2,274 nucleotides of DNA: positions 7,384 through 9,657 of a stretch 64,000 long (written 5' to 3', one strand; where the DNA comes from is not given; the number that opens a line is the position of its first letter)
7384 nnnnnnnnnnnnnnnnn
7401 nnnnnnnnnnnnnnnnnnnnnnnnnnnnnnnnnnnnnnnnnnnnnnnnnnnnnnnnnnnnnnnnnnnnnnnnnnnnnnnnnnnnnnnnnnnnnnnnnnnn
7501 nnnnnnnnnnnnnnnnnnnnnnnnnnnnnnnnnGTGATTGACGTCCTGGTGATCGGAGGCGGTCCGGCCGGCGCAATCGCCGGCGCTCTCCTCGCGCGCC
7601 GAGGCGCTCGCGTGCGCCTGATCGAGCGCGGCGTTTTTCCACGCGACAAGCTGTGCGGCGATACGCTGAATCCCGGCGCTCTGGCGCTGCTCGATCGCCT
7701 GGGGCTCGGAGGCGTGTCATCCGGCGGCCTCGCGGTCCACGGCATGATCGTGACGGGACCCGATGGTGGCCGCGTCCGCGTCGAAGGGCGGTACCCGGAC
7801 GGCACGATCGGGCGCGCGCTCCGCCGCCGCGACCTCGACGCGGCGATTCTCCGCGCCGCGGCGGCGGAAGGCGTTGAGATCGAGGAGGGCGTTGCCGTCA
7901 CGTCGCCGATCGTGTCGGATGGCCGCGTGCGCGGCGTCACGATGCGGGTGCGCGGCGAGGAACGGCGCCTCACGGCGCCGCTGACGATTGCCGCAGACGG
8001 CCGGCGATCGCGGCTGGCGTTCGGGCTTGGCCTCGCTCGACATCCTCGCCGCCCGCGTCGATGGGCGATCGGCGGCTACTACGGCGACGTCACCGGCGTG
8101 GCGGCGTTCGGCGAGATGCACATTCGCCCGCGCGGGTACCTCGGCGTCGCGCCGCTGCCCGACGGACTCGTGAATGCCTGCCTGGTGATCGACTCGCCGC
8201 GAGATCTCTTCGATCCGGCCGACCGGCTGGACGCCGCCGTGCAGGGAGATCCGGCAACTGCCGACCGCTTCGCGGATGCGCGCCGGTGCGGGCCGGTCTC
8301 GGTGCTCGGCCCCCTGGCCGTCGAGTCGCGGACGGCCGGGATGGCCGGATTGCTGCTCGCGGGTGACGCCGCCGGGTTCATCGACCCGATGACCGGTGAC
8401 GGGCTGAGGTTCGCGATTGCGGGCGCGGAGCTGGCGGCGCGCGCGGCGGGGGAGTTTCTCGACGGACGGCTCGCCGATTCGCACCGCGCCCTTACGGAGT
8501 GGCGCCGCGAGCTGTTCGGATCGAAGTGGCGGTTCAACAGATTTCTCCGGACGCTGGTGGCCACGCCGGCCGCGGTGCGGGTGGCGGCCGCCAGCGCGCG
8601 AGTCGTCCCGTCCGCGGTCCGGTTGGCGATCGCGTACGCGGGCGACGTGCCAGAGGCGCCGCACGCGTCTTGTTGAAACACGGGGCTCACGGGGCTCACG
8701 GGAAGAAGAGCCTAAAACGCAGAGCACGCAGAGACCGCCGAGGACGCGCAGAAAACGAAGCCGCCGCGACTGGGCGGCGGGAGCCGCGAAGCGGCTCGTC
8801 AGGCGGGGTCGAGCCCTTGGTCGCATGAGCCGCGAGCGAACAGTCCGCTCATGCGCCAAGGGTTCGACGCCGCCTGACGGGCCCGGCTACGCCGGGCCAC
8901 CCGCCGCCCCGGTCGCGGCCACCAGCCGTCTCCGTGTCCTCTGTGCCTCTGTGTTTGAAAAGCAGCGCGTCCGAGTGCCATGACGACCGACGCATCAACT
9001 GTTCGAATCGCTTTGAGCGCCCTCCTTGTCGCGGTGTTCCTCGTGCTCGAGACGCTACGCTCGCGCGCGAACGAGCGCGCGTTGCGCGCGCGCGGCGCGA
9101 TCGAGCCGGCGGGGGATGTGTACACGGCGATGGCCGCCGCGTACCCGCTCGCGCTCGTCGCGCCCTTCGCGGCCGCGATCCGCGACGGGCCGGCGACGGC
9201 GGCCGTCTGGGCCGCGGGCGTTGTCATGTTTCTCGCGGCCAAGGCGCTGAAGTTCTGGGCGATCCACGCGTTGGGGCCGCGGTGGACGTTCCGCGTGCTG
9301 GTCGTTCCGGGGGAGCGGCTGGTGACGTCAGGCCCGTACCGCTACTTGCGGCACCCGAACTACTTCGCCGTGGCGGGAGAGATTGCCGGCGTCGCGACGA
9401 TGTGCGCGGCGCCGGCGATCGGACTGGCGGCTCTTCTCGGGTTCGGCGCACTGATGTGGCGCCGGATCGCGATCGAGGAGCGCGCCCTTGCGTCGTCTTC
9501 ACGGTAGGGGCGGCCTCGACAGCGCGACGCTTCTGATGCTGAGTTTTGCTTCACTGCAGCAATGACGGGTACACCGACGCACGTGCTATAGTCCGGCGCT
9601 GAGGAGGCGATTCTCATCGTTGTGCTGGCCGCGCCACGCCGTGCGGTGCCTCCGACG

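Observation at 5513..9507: KAS-type ketosynthase + geranylgeranyl-reductase-like flavoprotein + two ICMT-type membrane methyltransferases: a phenolic-lipid-like tailoring set without a type III PKS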

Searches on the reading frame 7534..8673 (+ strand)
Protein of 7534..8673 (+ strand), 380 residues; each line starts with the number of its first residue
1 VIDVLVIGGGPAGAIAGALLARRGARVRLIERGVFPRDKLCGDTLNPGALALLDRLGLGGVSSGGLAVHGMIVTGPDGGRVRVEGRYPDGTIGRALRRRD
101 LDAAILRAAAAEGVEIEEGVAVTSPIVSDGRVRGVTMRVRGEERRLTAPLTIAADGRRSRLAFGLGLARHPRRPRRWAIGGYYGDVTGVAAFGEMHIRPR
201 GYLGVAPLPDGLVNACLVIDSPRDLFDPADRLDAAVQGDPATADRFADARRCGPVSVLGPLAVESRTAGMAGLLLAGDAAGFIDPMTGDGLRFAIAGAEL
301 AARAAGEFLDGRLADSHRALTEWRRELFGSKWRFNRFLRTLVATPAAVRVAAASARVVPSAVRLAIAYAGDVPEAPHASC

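Call 4: search_protein_families(library=pfam, proteins=[window:7534-8673:+], max_evalue=0.01)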
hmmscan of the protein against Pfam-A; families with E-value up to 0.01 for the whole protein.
seq(380 aa): 10 families
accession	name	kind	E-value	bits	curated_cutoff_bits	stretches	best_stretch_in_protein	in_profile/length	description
PF01494.25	FAD_binding_3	-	4.6e-20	72.6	22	1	3-312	3-325/349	FAD binding domain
PF04820.20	Trp_halogenase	-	8.3e-08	31.9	21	0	3-40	1-42/458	Tryptophan halogenase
PF00890.30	FAD_binding_2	-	3.3e-07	30.3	20.4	1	3-33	1-31/414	FAD binding domain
PF12831.13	FAD_oxidored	-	6.4e-07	29.4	27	1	3-154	1-143/416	FAD dependent oxidoreductase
PF01266.30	DAO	-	1.6e-06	28.3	27.9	1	3-33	1-31/353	FAD dependent oxidoreductase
PF07992.20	Pyr_redox_2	-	3.3e-06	27.2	26.1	1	3-36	2-36/291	Pyridine nucleotide-disulphide oxidoreductase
PF13450.12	NAD_binding_8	-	6e-05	23.7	21.9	1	6-33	1-28/68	NAD(P)-binding Rossmann-like domain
PF03486.20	HI0933_like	-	0.00017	21.6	50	1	3-39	2-38/244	HI0933-like protein Rossmann domain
PF01134.28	GIDA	-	0.001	18.6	22.1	1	3-30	1-28/391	Glucose inhibited division protein A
PF00070.33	Pyr_redox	-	0.0013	19.6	22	0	4-37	2-35/82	Pyridine nucleotide-disulphide oxidoreductase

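Call 5: search_protein_families(library=ncbifam, proteins=[window:7534-8673:+], max_evalue=0.001)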
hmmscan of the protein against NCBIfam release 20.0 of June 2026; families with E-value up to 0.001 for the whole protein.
seq(380 aa): 39 families (the best 25 are shown)
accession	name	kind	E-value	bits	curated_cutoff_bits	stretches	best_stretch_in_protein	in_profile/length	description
TIGR02032.1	GG-red-SF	subfamily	4.9e-42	144.6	158.8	1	3-304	2-296/297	geranylgeranyl reductase family protein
NF049967.1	QhpG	equivalog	1.8e-25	89.7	240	1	4-311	1-292/423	flavin-dependent monooxygenase QhpG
NF045655.1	MkRedMenJ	equivalog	3.9e-24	85.3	700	1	3-363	6-371/406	menaquinone reductase MenJ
NF033113.0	halo_ClmS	equivalog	5.9e-21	74.6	900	2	4-58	5-58/570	chloramphenicol-biosynthetic FADH2-dependent halogenase CmlS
NF041160.1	DGGPL_Thplmales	equivalog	8.2e-18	64.5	780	1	3-310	5-315/396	digeranylgeranylglycerophospholipid reductase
TIGR02023.1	BchP-ChlP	subfamily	1e-17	64.2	343.3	2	3-169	2-165/388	geranylgeranyl diphosphate reductase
NF041080.1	DGGGPL_reductase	equivalog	6e-17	61.7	580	1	3-159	3-157/447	digeranylgeranylglycerophospholipid reductase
NF004833.1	PRK06185.1-1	subfamily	1.3e-15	57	488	1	4-59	5-60/403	FAD-dependent oxidoreductase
NF004834.1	PRK06185.1-3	subfamily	2.2e-15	56.4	500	2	3-58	9-64/420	FAD-dependent oxidoreductase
NF004835.0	PRK06185.1-4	equivalog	3.5e-14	52.4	601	1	3-58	12-67/411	FAD-dependent oxidoreductase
NF005313.0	PRK06847.1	subfamily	9.5e-10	38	372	1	3-232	6-236/375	hypothetical protein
NF007542.0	PRK10157.1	subfamily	4.4e-09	35.5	610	0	2-35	6-39/428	FAD-dependent oxidoreductase FixC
TIGR01988.1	Ubi-OHases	subfamily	1e-08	34.5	224.65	1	3-168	1-174/387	ubiquinone biosynthesis hydroxylase, UbiH/UbiF/VisC/COQ6 family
NF038171.1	maturase_LodB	equivalog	4.7e-08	32.5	400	1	3-311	1-317/361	lysine-epsilon-oxidase maturase LodB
NF038174.1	maturase_GoxB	equivalog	7.6e-08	31.8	400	1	3-118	2-119/358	glycine oxidase maturase GoxB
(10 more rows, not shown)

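Call 16: find_homologous_proteins(query=window:7534-8673:+, max_evalue=1e-10)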
Query seq(380 aa) (380 aa): 4749 proteins with E <= 1e-10 among 8000 candidates; the best 120 are listed.
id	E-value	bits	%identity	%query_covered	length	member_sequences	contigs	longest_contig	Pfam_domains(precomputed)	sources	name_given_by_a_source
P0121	1.0e-216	737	94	98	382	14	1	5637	PF01266.31,PF00890.31,PF07992.21,PF04820.21,PF01494.26,PF12831.14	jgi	jgi:menaquinone-9 beta-reductase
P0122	1.5e-211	720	92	98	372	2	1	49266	PF01266.31,PF13450.13,PF00890.31,PF07992.21,PF04820.21,PF01494.26,PF12831.14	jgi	jgi:menaquinone-9 beta-reductase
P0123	2.3e-185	634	81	99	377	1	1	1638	PF07992.21,PF04820.21,PF01494.26,PF12831.14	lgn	-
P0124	4.7e-185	633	83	98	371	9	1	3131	PF13450.13,PF04820.21,PF01494.26,PF12831.14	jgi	jgi:menaquinone-9 beta-reductase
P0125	1.0e-179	616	79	100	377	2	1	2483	PF04820.21,PF01494.26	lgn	-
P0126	1.2e-179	616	79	99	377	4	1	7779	PF01266.31,PF00890.31,PF07992.21,PF04820.21,PF01134.29,PF01494.26,PF12831.14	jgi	jgi:flavin-dependent dehydrogenase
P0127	4.3e-175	601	78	93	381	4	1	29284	PF01266.31,PF00890.31,PF04820.21,PF01494.26,PF12831.14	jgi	jgi:flavin-dependent dehydrogenase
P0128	2.3e-173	595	78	98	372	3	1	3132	PF00890.31,PF07992.21,PF04820.21,PF01134.29,PF01494.26,PF12831.14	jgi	jgi:flavin-dependent dehydrogenase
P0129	5.9e-151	521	67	92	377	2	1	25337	PF01266.31,PF13450.13,PF00890.31,PF07992.21,PF03486.21,PF04820.21,PF01134.29,PF01494.26,PF12831.14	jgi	jgi:flavin-dependent dehydrogenase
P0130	1.6e-148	513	67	92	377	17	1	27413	PF01266.31,PF13450.13,PF00890.31,PF07992.21,PF04820.21,PF01134.29,PF01494.26,PF12831.14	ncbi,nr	ncbi:MAG TPA: FAD-dependent monooxygenase [Vicinamibacterales bacterium]|nr:FAD-dependent monooxygen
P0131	5.0e-146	505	79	81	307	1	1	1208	PF01494.26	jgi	jgi:flavin-dependent dehydrogenase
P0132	2.7e-135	470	64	97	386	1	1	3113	PF04820.21,PF01494.26,PF12831.14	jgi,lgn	jgi:flavin-dependent dehydrogenase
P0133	2.8e-134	466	64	98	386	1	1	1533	PF00890.31,PF04820.21,PF01494.26,PF12831.14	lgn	-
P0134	1.2e-133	464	65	98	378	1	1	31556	PF01266.31,PF13450.13,PF00890.31,PF01494.26,PF12831.14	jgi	jgi:flavin-dependent dehydrogenase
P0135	1.6e-118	414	59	98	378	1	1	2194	PF01266.31,PF00890.31,PF04820.21,PF01494.26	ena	-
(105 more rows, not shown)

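Call 18: find_related_loci(query=A1, collection=genome_contigs, flank=10000)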
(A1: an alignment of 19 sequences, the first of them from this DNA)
Query A1 (380 aa) in genome_contigs; peptide patterns used: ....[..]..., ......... (x = any residue, [..] = any of these).
599 stretches matched a pattern (row limit reached: there are more); 455 encode a relative of the query (tblastn E <= 1e-3); the best 80 are kept; 80 distinct loci.
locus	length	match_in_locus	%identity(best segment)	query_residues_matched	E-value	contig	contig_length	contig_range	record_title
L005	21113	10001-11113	83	1-373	1e-162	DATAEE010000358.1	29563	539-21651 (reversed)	MAG TPA_asm: Vicinamibacterales bacterium isolate SMAG_U6769 k141_1783144, whole genome shotgun sequence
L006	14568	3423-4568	57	3-376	1e-118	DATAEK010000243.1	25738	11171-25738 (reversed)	MAG TPA_asm: Vicinamibacterales bacterium isolate SMAG_U6775 k141_1710424, whole genome shotgun sequence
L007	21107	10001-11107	58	3-372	1e-110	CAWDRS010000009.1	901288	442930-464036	MAG: uncultured Acidobacteriota bacterium isolate MFD04850.bin.2.282 genome assembly, contig: contig_2842, whole genome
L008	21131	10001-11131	57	3-373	1e-110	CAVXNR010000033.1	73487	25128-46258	MAG: Vicinamibacteria bacterium isolate MFD02840.bin.2.172 genome assembly, contig: contig_86222, whole genome shotgun s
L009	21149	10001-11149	54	2-379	1e-109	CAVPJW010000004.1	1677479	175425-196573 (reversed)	MAG: uncultured Acidobacteriota bacterium isolate MFD10007.bin.1.176 genome assembly, contig: contig_23715, whole genome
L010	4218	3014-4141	56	1-372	6e-110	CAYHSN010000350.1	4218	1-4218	MAG TPA_asm: uncultured Vicinamibacterales bacterium isolate ERP119705_co14_223 genome assembly, contig: NODE_43841_leng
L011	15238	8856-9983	56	3-373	3e-109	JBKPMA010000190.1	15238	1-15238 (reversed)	MAG: Acidobacteriota bacterium isolate GS_HAYS_MAG_00078 GS_HAYS_000003802023, whole genome shotgun sequence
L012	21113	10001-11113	58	1-372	3e-107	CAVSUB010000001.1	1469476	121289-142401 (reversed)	MAG: uncultured Acidobacteriota bacterium isolate MFD06298.bin.1.233 genome assembly, contig: contig_15423, whole genome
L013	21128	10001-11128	56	3-371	4e-107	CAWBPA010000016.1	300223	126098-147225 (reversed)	MAG: Vicinamibacterales bacterium isolate MFD00962.bin.2.188 genome assembly, contig: contig_38834, whole genome shotgun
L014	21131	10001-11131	55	3-373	1e-106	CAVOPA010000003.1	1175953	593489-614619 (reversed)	MAG: Vicinamibacteria bacterium isolate MFD00392.bin.1.420 genome assembly, contig: contig_10610, whole genome shotgun s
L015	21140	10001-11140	51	3-378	6e-106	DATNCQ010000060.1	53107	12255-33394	MAG TPA_asm: Vicinamibacterales bacterium isolate SMAG_U11218 k141_793984, whole genome shotgun sequence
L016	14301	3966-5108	50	3-379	2e-105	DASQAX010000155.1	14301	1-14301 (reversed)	MAG TPA_asm: Vicinamibacterales bacterium isolate SMAG_U11656 k141_997316, whole genome shotgun sequence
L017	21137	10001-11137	54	3-375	3e-105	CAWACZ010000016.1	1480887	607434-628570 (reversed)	MAG: uncultured Acidobacteriota bacterium isolate MFD00962.bin.1.10 genome assembly, contig: contig_8371, whole genome s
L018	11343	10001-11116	55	3-372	2e-105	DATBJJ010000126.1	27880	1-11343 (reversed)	MAG TPA_asm: Vicinamibacterales bacterium isolate SMAG_U3917 k141_1088684, whole genome shotgun sequence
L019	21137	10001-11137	54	1-375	7e-105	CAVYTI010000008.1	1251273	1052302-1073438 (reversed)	MAG: uncultured Acidobacteriota bacterium isolate MFD05537.bin.1.91 genome assembly, contig: contig_3171, whole genome s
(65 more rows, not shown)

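Call 24: search_solved_structures(query=window:7534-8673:+, max_evalue=0.001, show_alignments=1)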
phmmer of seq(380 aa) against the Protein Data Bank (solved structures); distinct sequences matched with E-value up to 0.001: 28.
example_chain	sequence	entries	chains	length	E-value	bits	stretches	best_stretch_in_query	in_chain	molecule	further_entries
8zop_A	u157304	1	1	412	2.9e-24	89.2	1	3-338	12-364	Halogenase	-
3i3l_A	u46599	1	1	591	2.6e-19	72.9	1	4-339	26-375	Alkylhalidase CmlS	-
3e1t_A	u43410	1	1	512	1.1e-18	70.9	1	1-338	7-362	Halogenase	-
3oz2_A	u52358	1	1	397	2.1e-18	69.9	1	2-312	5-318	Digeranylgeranylglycerophospholipid reductase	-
3nix_A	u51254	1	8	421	1.1e-17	67.6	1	2-315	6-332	Flavoprotein/dehydrogenase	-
6c6n_A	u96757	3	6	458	8.7e-14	54.7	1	3-161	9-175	Squalene monooxygenase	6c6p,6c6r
5buk_A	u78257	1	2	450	1.7e-12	50.5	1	2-62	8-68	FADH2-dependent halogenase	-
5bva_A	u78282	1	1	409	5.3e-12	48.9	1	3-311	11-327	flavin-dependent halogenase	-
5bul_A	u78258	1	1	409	1.8e-11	47.1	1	3-311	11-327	flavin-dependent halogenase triple mutant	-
7fco_A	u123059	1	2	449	2e-10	43.7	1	3-58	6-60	ChlB4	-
4opi_A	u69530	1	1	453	1.4e-08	37.6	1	3-154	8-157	Conserved Archaeal protein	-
4opl_A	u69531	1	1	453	1.4e-08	37.6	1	3-154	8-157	Conserved Archaeal protein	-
3atq_A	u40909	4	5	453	1.4e-08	37.6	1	3-154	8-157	Conserved Archaeal protein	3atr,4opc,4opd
4opt_A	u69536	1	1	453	1.4e-08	37.6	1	3-154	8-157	Conserved Archaeal protein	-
4opg_A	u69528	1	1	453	1.4e-08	37.6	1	3-154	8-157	Conserved Archaeal protein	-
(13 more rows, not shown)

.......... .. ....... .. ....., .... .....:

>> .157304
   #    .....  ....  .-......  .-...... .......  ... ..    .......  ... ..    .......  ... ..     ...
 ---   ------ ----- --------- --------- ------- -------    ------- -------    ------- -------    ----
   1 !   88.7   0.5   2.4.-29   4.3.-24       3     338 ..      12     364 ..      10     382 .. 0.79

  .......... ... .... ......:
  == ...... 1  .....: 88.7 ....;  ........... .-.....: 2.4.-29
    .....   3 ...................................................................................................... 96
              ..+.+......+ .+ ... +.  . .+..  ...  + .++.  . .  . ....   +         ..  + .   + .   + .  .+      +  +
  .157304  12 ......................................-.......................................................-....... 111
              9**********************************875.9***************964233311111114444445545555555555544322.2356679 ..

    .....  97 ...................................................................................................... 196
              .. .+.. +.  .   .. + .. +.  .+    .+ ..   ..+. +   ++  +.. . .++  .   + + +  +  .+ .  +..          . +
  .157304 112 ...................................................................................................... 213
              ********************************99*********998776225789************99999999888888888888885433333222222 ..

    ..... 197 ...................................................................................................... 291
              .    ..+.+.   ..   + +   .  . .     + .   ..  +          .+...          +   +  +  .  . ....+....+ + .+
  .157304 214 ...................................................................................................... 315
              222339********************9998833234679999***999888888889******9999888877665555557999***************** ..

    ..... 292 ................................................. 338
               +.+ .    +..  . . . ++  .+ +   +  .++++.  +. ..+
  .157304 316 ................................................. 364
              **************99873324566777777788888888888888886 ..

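Call 86: predict_structure(alignment_id=A1)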
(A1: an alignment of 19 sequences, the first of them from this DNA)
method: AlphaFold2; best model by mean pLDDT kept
length: 380 residues; sequences in the alignment: 19
mean_pLDDT: 87.3   pTM: 0.88
mean pLDDT of the five models: 87.3, 86.4, 86.4, 84.5, 84.1
residues with pLDDT >= 90: 211; 70-90: 140; 50-70: 22; < 50: 7
segments of 3 or more residues with pLDDT < 50: 374-380
pLDDT, mean of each block of 10 residues (from residue 1): 93 96 97 62 85 93 91 81 86 90 94 93 94 94 94 90 92 85 92 89 91 91 82 94 94 88 87 87 62 91 98 96 90 82 81 83 84 46
secondary structure, 60 per line:
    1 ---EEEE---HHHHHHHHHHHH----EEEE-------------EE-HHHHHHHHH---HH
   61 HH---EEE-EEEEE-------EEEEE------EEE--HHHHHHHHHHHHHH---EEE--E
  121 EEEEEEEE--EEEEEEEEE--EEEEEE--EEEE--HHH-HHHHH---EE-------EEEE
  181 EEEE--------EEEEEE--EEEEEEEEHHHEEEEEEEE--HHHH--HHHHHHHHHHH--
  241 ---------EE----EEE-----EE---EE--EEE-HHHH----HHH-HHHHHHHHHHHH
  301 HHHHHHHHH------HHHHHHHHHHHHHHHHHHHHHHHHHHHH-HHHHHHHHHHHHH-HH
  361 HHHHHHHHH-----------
elements in order: E4-7 H11-22 E27-30 H47-55 H59-62 E66-68 E70-74 E82-86 E93-95 H98-111 E115-117 E120-128 E131-139 E142-147 E150-153 H160-164 E177-184 E193-198 E201-208 E212-219 H222-225 H228-238 E256-258 E273-275 H277-280 H289-309 H316-343 H345-357 H359-369

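Call 88: fold_search(model_id=the predicted structure, library=pdb)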
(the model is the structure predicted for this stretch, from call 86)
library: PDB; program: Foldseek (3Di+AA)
matches with E <= 10: 1962; with E <= 0.001: 1300
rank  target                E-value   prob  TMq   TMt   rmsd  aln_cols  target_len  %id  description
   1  8zop                  8.0e-30  1.00  0.83  0.78   4.4       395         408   26  Structure of FasV in complex with FAD (released 2025-04-02)
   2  3e1t                  7.9e-28  1.00  0.80  0.70   5.9       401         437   24  Structure and action of the myxobacterial chondrochloren halogenase CndH, a new variant of FAD-dependent halogenases (released 2009-02-24)
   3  5bul                  1.7e-27  1.00  0.82  0.80   4.1       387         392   22  Structure of flavin-dependent brominase Bmp2 triple mutant Y302S F306V A345W (released 2016-03-09)
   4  3i3l                  2.1e-27  1.00  0.75  0.53   3.4       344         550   24  Crystal structure of CmlS, a flavin-dependent halogenase (released 2010-03-09)
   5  5dbj_D                2.7e-27  1.00  0.78  0.69   5.8       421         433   18  Crystal structure of halogenase PltA (released 2015-10-07)
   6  5buk_A                6.9e-27  1.00  0.77  0.68   6.2       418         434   20  Structure of flavin-dependent chlorinase Mpy16 (released 2016-03-09)
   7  3oz2                  7.3e-27  1.00  0.79  0.76   3.0       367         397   23  Crystal structure of a geranylgeranyl bacteriochlorophyll reductase-like (Ta0516) from Thermoplasma acidophilum at 1.60  (released 2010-10-27)
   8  5bva                  8.3e-27  1.00  0.76  0.73   5.6       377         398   22  Structure of flavin-dependent brominase Bmp2 (released 2016-03-09)
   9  5buk_B                1.2e-26  1.00  0.77  0.69   5.4       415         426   21  Structure of flavin-dependent chlorinase Mpy16 (released 2016-03-09)
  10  3nix_F                1.7e-26  1.00  0.79  0.75   3.1       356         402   23  Crystal structure of flavoprotein/dehydrogenase from Cytophaga hutchinsonii. Northeast Structural Genomics Consortium  (released 2010-06-30)
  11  5dbj_C                1.7e-26  1.00  0.83  0.73   4.0       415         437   19  Crystal structure of halogenase PltA (released 2015-10-07)
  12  3nix_E                1.8e-26  1.00  0.77  0.72   5.3       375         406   22  Crystal structure of flavoprotein/dehydrogenase from Cytophaga hutchinsonii. Northeast Structural Genomics Consortium  (released 2010-06-30)
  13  7fco_A                2.0e-26  1.00  0.76  0.67   5.2       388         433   21  ChlB4 Halogenase (released 2022-03-16)
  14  5dbj_A                3.6e-26  1.00  0.81  0.71   4.0       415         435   20  Crystal structure of halogenase PltA (released 2015-10-07)
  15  3nix_A                4.1e-26  1.00  0.79  0.74   4.5       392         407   22  Crystal structure of flavoprotein/dehydrogenase from Cytophaga hutchinsonii. Northeast Structural Genomics Consortium  (released 2010-06-30)
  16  3nix_D                4.4e-26  1.00  0.77  0.73   3.3       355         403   22  Crystal structure of flavoprotein/dehydrogenase from Cytophaga hutchinsonii. Northeast Structural Genomics Consortium  (released 2010-06-30)
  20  3nix_C                2.2e-25  1.00  0.76  0.72   3.4       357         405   23  Crystal structure of flavoprotein/dehydrogenase from Cytophaga hutchinsonii. Northeast Structural Genomics Consortium  (released 2010-06-30)
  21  3nix_B                2.3e-25  1.00  0.78  0.74   3.1       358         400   23  Crystal structure of flavoprotein/dehydrogenase from Cytophaga hutchinsonii. Northeast Structural Genomics Consortium  (released 2010-06-30)
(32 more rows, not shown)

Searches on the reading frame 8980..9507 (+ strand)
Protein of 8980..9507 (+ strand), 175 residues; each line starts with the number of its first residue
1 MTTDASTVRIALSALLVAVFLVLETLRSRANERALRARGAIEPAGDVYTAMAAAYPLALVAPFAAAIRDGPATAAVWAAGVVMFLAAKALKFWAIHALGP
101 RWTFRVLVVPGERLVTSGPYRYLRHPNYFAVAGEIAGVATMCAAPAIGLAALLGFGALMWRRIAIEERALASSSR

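Call 4: search_protein_families(library=pfam, proteins=[window:8980-9507:+], max_evalue=0.01)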
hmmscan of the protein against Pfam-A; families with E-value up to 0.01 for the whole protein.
window:8980-9507:+ (175 aa): 3 families
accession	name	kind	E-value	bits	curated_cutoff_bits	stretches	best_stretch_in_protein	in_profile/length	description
PF04140.19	ICMT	-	9.6e-23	80.9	24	1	81-171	2-94/95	Isoprenylcysteine carboxyl methyltransferase (ICMT) family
PF04191.18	PEMT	-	7.7e-12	46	25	1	78-171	4-99/105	Phospholipid methyltransferase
PF06966.17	DUF1295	-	0.00074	19.5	20.4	1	65-136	109-177/235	Protein of unknown function (DUF1295)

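Call 5: search_protein_families(library=ncbifam, proteins=[window:8980-9507:+], max_evalue=0.001)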
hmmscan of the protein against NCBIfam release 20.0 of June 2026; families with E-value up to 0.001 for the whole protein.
window:8980-9507:+ (175 aa): 1 family
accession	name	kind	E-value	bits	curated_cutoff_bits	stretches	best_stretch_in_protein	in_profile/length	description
NF040696.1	isopcys_mtase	equivalog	4.8e-12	46.1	160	1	54-171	52-169/190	protein-S-isoprenylcysteine O-methyltransferase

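Call 74: search_solved_structures(query=window:8980-9507:+, max_evalue=1)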
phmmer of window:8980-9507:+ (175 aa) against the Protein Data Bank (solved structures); distinct sequences matched with E-value up to 1: 2.
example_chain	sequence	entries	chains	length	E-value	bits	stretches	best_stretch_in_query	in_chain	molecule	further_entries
8xku_G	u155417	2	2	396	0.1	16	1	96-164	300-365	AtTam46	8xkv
4a2n_B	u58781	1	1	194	0.13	15.6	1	82-131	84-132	ISOPRENYLCYSTEINE CARBOXYL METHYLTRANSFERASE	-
